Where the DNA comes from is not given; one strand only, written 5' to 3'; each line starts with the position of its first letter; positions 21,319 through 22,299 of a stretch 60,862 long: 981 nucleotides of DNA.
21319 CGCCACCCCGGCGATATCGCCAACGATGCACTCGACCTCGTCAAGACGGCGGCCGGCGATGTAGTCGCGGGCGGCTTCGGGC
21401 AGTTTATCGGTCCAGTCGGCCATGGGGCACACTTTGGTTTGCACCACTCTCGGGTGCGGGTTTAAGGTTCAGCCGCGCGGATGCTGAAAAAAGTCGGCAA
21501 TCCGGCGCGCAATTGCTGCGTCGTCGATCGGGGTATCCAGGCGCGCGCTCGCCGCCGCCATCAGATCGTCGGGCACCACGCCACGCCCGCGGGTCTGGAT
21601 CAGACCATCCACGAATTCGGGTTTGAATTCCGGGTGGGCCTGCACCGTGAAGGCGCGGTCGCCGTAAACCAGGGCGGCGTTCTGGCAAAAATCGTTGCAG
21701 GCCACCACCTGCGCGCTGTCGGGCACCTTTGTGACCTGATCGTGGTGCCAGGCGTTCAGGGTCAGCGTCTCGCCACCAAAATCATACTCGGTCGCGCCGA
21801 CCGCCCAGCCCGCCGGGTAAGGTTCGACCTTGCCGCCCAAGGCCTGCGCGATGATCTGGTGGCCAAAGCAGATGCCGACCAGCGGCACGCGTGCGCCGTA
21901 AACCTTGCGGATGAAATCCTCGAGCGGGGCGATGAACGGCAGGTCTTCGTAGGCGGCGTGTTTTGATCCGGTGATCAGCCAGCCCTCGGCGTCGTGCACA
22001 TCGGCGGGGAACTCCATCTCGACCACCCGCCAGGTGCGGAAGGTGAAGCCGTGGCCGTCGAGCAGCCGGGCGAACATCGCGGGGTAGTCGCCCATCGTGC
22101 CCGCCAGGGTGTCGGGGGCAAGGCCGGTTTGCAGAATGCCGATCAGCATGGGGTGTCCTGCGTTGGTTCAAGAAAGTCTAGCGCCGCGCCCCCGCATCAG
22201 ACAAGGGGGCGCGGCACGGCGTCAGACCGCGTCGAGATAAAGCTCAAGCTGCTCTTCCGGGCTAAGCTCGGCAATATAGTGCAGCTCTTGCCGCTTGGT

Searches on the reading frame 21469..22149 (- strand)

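Call 33: search_protein_families(library=pfam, proteins=[window:21469-22149:-], max_evalue=0.001)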
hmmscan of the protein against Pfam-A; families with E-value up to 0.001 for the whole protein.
window:21469-22149:- (226 aa): 2 families
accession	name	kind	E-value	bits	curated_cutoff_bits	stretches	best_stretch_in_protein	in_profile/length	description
PF00117.34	GATase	-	6.9e-15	55.6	22.8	1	74-177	59-175/190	Glutamine amidotransferase class-I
PF07722.19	Peptidase_C26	-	6.9e-07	29.7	20.5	0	80-108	98-126/219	Peptidase C26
